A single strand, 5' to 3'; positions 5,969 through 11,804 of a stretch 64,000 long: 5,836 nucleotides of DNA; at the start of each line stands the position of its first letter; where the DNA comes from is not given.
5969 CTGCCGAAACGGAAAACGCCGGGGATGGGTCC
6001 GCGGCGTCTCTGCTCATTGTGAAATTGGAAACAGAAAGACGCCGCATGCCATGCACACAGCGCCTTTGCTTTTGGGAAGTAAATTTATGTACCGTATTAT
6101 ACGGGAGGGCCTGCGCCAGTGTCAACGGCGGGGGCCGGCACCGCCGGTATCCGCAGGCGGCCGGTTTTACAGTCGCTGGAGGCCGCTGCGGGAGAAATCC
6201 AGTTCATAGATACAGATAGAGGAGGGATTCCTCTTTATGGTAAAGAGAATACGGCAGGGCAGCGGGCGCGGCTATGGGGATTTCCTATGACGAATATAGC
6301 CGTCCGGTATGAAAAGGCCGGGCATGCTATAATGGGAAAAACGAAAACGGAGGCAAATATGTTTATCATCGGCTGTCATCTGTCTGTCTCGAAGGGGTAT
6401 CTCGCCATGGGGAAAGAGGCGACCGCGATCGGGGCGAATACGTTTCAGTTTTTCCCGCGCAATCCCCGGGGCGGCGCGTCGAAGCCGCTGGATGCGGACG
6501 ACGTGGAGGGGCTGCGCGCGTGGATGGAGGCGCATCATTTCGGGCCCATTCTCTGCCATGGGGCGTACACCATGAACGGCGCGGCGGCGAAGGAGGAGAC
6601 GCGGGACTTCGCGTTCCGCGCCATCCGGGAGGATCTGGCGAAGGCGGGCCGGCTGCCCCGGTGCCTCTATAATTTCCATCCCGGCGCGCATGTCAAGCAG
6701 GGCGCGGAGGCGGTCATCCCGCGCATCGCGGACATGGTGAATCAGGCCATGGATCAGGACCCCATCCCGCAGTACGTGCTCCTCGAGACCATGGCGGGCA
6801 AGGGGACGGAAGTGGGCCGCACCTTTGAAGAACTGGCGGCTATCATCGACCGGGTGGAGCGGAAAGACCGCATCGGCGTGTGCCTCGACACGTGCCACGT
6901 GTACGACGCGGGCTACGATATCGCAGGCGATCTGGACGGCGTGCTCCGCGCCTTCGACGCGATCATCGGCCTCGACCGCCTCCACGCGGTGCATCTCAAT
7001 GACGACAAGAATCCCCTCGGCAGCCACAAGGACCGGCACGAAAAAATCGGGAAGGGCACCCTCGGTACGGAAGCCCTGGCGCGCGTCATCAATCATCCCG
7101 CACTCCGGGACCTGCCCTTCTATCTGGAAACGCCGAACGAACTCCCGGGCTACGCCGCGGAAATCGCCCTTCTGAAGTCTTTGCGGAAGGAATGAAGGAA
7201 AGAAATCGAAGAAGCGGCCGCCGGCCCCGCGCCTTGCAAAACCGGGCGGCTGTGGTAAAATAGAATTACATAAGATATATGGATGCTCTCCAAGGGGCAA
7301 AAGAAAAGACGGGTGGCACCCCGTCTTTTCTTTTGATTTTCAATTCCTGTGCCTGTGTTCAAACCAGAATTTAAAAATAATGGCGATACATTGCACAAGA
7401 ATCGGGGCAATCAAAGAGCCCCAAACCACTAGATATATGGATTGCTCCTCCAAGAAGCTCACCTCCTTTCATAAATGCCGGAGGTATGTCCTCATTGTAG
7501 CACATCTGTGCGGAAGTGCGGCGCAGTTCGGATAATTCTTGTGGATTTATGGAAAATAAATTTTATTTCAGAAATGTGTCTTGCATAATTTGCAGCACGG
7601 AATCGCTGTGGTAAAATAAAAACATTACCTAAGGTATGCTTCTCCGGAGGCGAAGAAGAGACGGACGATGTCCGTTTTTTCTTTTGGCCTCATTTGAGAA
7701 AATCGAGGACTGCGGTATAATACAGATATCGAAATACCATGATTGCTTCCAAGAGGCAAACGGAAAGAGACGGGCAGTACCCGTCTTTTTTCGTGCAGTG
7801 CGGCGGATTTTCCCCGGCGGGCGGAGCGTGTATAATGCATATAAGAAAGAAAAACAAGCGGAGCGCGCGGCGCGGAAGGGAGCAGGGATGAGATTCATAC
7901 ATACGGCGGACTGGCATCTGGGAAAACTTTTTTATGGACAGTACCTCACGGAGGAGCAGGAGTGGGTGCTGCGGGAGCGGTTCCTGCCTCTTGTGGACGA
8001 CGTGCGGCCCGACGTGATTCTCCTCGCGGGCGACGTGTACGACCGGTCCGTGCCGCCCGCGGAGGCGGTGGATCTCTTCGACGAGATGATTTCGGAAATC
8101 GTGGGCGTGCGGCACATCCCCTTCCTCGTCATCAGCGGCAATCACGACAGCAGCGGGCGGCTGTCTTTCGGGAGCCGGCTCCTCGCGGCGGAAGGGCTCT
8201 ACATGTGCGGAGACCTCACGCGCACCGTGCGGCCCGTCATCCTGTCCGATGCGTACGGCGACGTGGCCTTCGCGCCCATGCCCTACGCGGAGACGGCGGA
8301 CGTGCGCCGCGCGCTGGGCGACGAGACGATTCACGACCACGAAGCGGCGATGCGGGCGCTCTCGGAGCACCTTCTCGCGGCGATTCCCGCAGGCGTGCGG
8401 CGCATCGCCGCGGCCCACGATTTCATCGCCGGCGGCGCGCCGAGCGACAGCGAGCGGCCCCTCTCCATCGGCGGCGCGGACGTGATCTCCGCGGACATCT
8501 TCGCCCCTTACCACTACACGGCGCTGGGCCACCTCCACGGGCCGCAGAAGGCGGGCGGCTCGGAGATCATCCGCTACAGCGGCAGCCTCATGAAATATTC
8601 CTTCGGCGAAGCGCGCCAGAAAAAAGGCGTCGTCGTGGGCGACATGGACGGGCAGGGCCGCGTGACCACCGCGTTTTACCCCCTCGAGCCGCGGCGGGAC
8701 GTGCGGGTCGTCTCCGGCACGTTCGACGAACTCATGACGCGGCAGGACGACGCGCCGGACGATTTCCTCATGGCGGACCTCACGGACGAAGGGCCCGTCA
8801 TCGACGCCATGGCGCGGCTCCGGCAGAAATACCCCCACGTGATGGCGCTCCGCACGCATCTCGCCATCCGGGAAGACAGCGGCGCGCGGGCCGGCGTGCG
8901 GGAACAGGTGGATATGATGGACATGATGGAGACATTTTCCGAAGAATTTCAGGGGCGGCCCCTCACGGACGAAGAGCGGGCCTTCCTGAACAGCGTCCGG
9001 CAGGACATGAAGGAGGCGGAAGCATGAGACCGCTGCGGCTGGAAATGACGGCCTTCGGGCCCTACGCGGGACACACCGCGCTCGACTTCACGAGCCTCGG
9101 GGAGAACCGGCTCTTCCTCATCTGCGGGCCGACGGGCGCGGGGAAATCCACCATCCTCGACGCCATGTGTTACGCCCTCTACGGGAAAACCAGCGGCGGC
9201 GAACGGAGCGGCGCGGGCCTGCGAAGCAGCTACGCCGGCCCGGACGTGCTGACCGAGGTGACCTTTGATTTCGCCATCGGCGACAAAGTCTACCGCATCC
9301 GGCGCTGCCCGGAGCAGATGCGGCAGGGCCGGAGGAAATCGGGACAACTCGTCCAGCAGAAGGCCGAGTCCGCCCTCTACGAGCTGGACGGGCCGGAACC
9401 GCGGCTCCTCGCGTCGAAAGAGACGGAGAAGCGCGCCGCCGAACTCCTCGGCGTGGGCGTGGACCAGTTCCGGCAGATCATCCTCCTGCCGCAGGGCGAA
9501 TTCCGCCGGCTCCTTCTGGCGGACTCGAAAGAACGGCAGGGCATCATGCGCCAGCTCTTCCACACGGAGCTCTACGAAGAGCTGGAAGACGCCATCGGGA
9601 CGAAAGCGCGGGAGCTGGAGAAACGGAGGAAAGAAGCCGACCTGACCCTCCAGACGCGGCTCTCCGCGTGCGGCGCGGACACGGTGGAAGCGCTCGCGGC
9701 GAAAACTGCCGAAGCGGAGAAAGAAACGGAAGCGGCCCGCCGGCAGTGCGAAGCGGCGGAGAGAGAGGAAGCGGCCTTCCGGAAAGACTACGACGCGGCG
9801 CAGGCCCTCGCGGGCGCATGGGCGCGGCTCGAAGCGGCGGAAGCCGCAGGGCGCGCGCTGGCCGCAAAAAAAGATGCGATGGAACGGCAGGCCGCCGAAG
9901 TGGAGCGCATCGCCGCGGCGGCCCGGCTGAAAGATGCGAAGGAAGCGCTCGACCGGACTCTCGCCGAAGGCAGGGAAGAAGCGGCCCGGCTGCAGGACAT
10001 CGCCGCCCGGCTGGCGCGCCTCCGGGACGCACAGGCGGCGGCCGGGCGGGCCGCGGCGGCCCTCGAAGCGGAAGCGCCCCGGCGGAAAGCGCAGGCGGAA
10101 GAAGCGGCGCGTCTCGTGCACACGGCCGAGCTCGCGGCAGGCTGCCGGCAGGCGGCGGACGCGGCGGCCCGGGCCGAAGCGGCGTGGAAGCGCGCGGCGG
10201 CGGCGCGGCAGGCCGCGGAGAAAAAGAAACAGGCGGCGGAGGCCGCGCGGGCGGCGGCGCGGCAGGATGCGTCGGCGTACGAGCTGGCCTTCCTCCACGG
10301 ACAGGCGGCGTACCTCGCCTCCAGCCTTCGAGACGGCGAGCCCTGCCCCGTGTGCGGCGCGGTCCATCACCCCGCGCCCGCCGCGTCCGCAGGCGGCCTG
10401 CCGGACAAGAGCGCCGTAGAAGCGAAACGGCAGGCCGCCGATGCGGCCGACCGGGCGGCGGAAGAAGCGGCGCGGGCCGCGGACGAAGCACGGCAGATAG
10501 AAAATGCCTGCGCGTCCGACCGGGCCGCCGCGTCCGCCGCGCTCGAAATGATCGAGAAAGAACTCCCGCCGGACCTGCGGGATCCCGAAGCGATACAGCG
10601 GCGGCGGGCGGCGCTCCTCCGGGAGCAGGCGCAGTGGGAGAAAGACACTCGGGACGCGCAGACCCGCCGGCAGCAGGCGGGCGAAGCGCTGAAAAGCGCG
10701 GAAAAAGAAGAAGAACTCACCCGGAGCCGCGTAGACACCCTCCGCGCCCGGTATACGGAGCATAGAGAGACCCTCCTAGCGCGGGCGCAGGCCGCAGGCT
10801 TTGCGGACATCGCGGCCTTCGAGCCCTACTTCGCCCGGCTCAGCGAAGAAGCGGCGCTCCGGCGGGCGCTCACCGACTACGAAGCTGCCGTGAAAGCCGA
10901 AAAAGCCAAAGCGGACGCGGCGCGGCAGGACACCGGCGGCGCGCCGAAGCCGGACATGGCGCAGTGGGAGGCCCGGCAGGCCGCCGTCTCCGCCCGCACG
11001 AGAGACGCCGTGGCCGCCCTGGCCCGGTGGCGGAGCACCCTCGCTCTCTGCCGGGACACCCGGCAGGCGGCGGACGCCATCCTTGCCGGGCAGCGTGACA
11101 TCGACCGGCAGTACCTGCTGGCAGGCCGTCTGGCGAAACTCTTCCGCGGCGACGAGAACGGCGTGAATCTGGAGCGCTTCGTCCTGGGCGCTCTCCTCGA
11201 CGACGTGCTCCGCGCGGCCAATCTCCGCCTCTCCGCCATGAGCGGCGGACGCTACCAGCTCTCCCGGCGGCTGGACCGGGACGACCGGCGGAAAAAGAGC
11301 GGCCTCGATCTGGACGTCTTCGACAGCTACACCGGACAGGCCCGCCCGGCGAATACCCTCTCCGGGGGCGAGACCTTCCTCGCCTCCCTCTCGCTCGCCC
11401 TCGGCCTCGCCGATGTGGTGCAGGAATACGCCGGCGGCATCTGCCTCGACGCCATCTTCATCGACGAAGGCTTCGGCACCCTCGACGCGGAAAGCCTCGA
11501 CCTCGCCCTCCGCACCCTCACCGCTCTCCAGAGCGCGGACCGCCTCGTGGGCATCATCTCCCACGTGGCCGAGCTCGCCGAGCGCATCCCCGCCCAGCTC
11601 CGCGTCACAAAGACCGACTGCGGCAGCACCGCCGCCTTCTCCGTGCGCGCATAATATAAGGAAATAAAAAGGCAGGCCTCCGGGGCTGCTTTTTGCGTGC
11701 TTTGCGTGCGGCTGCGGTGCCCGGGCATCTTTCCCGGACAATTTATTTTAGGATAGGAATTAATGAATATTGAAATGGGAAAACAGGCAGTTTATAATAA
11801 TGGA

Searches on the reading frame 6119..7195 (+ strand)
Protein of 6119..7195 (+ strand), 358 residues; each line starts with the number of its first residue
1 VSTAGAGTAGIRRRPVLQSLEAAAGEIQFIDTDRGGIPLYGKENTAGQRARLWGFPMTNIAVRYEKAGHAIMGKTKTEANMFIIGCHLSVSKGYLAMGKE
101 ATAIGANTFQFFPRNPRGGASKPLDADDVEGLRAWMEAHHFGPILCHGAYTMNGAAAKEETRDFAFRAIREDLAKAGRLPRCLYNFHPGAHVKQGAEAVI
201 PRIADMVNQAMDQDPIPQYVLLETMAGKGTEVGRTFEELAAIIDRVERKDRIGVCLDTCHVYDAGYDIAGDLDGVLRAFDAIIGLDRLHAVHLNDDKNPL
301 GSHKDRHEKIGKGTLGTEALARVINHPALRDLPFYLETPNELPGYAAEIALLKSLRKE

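Call 22: search_protein_families(library=pfam, proteins=[window:6119-7195:+], max_evalue=0.0001)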
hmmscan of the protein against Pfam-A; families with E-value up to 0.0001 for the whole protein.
window:6119-7195:+ (358 aa): 1 family
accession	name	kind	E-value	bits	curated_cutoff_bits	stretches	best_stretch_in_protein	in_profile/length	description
PF01261.30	AP_endonuc_2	-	5.4e-51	174.1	31.1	1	100-354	3-248/249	Xylose isomerase-like TIM barrel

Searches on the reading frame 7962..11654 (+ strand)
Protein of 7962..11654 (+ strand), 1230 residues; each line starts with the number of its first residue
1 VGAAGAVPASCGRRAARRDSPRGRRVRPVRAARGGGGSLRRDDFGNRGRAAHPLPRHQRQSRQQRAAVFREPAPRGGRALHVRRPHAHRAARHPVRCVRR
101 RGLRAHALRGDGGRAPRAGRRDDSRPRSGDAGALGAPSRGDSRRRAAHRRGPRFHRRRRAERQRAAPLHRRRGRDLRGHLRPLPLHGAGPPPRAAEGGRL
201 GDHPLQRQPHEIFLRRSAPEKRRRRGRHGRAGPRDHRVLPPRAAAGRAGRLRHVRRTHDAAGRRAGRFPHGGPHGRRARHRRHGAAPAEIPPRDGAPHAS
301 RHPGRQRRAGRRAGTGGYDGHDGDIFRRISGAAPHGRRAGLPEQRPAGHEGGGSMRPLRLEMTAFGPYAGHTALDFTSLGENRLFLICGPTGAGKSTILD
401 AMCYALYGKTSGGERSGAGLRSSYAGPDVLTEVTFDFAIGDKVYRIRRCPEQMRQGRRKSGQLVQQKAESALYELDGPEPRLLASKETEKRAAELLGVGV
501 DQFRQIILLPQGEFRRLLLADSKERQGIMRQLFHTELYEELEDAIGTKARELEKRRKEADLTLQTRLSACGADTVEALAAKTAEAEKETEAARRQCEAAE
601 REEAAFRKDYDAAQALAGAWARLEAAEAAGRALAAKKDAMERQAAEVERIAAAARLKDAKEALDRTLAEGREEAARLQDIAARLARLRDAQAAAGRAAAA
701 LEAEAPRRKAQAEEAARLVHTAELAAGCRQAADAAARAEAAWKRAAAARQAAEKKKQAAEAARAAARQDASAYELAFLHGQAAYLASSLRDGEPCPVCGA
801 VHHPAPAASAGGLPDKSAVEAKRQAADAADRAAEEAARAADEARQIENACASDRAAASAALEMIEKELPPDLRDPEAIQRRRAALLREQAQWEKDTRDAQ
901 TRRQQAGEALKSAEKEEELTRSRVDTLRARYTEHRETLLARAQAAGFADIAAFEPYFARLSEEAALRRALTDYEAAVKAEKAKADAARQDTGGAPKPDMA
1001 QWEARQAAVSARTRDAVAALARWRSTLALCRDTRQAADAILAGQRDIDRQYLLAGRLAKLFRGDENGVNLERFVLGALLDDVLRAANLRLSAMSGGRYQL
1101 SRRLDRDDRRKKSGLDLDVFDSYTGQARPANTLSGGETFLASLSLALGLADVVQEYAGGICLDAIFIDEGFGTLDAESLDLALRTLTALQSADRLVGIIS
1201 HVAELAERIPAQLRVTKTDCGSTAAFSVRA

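Call 22: search_protein_families(library=pfam, proteins=[window:7962-11654:+], max_evalue=0.0001)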
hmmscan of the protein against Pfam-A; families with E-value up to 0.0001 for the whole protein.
window:7962-11654:+ (1230 aa): 5 families
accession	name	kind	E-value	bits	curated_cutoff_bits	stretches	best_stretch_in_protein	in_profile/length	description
PF13476.12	AAA_23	-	4.8e-24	86.5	27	1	359-599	1-196/201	AAA domain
PF13558.12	SbcC_Walker_B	-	4.1e-09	37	27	1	1108-1187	5-89/90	SbcC/RAD50-like, Walker B motif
PF13514.12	AAA_27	-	2.8e-07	30.8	22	1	355-408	1-52/206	AAA domain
PF13555.12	AAA_29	-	5.6e-07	29.7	27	1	365-410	9-50/61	P-loop containing region of AAA domain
PF02463.25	SMC_N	-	1.1e-06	28.7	40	0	360-407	5-49/220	RecF/RecN/SMC N terminal domain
